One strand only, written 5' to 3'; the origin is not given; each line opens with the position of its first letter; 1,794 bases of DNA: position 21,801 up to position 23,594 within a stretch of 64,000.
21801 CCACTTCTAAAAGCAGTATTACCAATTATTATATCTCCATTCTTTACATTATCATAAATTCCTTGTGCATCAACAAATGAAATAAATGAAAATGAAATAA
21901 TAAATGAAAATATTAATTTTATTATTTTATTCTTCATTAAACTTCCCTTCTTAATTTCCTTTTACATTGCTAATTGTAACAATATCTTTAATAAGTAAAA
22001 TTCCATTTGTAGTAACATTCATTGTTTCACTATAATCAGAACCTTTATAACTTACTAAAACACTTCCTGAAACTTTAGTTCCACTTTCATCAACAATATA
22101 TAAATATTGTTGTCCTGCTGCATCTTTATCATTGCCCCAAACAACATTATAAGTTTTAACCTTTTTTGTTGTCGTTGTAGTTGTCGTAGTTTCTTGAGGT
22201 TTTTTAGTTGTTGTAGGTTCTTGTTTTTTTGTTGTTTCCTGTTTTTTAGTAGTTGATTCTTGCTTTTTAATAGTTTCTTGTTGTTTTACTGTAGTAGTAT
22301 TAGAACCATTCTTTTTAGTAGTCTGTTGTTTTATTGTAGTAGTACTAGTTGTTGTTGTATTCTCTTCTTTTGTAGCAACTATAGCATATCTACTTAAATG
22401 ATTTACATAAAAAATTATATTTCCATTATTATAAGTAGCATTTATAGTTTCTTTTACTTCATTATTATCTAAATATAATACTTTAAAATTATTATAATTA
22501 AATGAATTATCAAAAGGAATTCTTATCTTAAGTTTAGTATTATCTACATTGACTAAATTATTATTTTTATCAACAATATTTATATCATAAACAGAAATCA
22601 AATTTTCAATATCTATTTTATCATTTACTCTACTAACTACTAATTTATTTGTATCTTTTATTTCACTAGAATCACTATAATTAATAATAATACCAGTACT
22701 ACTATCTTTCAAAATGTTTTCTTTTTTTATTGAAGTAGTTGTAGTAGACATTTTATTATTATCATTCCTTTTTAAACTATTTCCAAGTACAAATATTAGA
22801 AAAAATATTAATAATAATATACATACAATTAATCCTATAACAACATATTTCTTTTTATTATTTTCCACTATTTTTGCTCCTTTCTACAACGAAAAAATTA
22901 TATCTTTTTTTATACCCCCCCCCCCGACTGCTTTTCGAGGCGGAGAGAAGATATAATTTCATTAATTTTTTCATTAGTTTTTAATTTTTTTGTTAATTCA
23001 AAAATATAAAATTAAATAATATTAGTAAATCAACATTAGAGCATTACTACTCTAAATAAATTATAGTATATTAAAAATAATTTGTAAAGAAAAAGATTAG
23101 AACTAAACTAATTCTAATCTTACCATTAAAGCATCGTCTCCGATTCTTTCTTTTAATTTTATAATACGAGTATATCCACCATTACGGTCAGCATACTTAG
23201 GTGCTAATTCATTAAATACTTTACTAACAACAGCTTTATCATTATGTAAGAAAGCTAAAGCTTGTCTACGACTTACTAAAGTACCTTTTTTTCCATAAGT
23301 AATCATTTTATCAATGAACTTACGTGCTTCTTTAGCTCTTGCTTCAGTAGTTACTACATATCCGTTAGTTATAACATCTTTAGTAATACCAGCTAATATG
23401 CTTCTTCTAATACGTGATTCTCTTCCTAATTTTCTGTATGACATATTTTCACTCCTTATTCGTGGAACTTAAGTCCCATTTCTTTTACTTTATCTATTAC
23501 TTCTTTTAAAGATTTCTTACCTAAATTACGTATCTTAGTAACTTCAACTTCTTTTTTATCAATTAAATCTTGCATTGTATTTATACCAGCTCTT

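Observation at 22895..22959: C11/G11 homopolymer framed by a 12-bp inverted repeat in the promoter of a surface-protein operon: candidate phase-variation switch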

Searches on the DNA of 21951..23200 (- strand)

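Call 8: search_rna_families(source=window, start=22700, end=23200, threshold=evalue, max_evalue=10)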
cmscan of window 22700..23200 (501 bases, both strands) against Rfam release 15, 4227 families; matches with E-value up to 10: 3.
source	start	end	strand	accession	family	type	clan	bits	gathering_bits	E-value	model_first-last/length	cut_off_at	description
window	22906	23007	-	RF02905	sRNA41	Gene; sRNA;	-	27.3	45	0.019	1-113/113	no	Archaeal Small RNA 41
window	22858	22908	-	RF02584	KRAS_3UTR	Cis-reg;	-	20.8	49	7.4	1-49/49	no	KRAS 3' UTR cis-regulatory element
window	22700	22733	-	RF01675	CrcZ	Gene; sRNA;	-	8.7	95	4.8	1-34/398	3'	Pseudomonas sRNA CrcZ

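Call 69: build_rna_model(alignment_id=A4)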
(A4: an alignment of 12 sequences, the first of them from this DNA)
Model R1 built from alignment A4 (12 sequences, 83 columns); structure: RNAalifold consensus.
model positions 71; base pairs 20; branch points 0; effective number of sequences 3.34; information 0.793 bits per position. Calibrated on 0.2 Mb of random sequence (short: E-values are rough).
structure used (alignment columns):
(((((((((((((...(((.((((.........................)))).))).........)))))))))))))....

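Call 71: search_with_rna_model(model_id=R1, sources=[window, L001, L004, L009, L010, L013, L016, L017, L018, L020, L025, L029, L035, L041, L044, L046, L054, L059, L061, L064], max_evalue=1, show_alignments=0)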
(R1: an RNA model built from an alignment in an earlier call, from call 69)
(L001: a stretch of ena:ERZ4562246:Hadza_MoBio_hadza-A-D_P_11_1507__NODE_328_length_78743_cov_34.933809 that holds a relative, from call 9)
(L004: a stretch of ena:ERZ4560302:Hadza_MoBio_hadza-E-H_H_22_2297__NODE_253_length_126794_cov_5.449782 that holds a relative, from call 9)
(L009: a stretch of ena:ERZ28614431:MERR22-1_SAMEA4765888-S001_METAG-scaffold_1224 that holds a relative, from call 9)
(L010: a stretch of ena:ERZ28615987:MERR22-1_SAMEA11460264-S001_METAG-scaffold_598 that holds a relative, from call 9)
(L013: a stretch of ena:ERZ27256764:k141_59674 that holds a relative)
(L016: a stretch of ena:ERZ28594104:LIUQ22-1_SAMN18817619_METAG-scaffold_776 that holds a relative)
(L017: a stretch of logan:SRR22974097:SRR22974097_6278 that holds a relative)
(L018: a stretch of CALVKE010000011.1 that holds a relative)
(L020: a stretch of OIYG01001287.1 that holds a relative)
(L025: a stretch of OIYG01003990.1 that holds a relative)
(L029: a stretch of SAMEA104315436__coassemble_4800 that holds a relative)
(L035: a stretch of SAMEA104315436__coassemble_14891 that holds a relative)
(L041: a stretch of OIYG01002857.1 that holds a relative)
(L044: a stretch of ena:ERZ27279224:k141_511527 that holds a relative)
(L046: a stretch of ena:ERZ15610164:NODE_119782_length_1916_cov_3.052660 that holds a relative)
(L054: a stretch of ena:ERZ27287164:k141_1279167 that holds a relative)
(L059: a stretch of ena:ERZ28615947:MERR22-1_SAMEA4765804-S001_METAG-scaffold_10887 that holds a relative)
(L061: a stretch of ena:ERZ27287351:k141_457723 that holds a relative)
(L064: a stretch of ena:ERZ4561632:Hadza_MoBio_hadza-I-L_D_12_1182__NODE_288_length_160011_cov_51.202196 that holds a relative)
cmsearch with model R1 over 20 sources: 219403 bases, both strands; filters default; matches with E-value up to 1: 23.
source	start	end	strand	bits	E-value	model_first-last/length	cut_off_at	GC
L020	4993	5063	+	82.2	1.8e-14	1-71/71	no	0.35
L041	2337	2408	-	79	8.8e-14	1-71/71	no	0.38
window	22890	22960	-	77.5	1.9e-13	1-71/71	no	0.41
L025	2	71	-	77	2.5e-13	1-71/71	no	0.34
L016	3904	3979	+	76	4e-13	1-71/71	no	0.3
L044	310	373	+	71.6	3.8e-12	1-71/71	no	0.44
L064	13432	13503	+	70.6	6.1e-12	1-71/71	no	0.31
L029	4141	4214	+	68.4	1.8e-11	1-71/71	no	0.34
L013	3897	3977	+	65.7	7e-11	1-71/71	no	0.3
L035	1332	1404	+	64.4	1.4e-10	1-71/71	no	0.3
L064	9917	9979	+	57.4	4.7e-09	1-71/71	no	0.24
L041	2341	2412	+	43.3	5.5e-06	1-71/71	no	0.36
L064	13428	13499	-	42.8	7e-06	1-71/71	no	0.32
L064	9913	9975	-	41.6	1.3e-05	1-71/71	no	0.24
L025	6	75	+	40.6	2.1e-05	1-71/71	no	0.33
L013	3893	3973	-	38.2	7.3e-05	1-71/71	no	0.3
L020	4989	5059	-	37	0.00013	1-71/71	no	0.34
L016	3900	3975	-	28.8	0.008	1-71/71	no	0.32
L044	306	369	-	27.5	0.015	1-71/71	no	0.41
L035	1328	1400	-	27.5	0.016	1-71/71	no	0.3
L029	4137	4210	-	24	0.09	1-71/71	no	0.36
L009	4344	4374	+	19.9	0.7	1-71/71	no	0.13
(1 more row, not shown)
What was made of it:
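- Tried and rejected: A covariance model built from 12 copies found nothing new in the window or in 219 kb of held loci (calls 69, 71).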

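Call 78: search_rna_families(sources=[L044, L035, L029, L016, L025], threshold=evalue, max_evalue=1)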
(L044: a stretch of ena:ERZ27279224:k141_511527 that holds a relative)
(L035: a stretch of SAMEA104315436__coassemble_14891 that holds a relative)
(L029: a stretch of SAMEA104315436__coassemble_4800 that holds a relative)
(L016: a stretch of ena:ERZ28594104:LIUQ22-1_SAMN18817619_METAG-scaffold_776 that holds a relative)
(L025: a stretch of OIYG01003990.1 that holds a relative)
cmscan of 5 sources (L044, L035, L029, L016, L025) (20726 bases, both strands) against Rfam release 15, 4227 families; matches with E-value up to 1: 0.
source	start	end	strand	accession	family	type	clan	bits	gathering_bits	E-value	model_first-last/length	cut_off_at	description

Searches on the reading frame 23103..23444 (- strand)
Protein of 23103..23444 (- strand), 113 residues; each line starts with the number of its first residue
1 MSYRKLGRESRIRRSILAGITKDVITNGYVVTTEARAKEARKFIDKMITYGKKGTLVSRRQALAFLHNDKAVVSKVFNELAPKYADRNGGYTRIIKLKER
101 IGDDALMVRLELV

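Call 9: find_encoding_contigs(protein=window:23103-23444:-, flank=3000, max_places=10)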
Protein window:23103-23444:- (113 aa): 22 contigs read that carry it; 10 places shown.
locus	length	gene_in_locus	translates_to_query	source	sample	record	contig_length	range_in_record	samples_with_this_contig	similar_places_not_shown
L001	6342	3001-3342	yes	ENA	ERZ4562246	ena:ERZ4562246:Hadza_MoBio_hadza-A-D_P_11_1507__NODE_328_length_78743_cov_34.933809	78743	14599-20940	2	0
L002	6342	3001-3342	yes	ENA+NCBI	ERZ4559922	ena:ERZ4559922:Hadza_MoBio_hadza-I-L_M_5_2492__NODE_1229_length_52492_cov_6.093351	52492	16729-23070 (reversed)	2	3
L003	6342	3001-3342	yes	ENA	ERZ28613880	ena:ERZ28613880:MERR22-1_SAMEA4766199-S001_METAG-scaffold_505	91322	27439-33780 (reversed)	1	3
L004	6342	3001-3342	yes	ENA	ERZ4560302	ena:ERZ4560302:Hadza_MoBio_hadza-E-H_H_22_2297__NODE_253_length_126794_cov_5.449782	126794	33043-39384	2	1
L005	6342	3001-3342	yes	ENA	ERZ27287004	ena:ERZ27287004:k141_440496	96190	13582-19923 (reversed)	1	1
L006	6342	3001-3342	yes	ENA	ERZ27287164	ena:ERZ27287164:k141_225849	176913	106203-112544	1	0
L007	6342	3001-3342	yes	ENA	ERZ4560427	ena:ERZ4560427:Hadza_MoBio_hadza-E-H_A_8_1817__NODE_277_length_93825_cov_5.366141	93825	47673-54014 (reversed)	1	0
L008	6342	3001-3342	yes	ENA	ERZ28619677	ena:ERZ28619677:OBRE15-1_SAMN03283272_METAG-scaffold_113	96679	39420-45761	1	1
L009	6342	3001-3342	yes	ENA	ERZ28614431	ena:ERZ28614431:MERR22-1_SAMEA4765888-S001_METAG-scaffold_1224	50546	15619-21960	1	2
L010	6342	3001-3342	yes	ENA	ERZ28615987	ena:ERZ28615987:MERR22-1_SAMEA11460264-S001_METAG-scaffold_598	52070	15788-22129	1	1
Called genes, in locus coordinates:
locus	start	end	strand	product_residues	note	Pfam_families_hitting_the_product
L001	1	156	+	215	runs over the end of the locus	PF00406:ADK, PF13207:AAA_17, PF05191:ADK_lid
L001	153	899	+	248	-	PF00557:Peptidase_M24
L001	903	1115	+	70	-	PF01176:eIF-1a, PF16745:RsgA_N (weak)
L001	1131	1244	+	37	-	PF00444:Ribosomal_L36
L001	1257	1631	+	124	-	PF00416:Ribosomal_S13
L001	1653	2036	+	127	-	PF00411:Ribosomal_S11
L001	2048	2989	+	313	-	PF01193:RNA_pol_L, PF01000:RNA_pol_A_bac, PF03118:RNA_pol_A_CTD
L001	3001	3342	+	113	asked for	PF01196:Ribosomal_L17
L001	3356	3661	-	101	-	-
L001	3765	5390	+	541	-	PF00482:T2SSF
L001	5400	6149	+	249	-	PF06750:A24_N_bact, PF01478:Peptidase_A24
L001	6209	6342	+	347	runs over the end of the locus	PF00768:Peptidase_S11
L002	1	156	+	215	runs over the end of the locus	PF00406:ADK, PF13207:AAA_17, PF05191:ADK_lid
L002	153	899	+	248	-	PF00557:Peptidase_M24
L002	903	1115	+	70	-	PF01176:eIF-1a, PF16745:RsgA_N (weak)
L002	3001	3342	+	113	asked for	PF01196:Ribosomal_L17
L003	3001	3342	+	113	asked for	PF01196:Ribosomal_L17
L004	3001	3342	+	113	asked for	PF01196:Ribosomal_L17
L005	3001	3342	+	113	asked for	PF01196:Ribosomal_L17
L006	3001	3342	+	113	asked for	PF01196:Ribosomal_L17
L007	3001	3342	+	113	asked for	PF01196:Ribosomal_L17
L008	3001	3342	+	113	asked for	PF01196:Ribosomal_L17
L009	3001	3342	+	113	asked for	PF01196:Ribosomal_L17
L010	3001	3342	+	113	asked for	PF01196:Ribosomal_L17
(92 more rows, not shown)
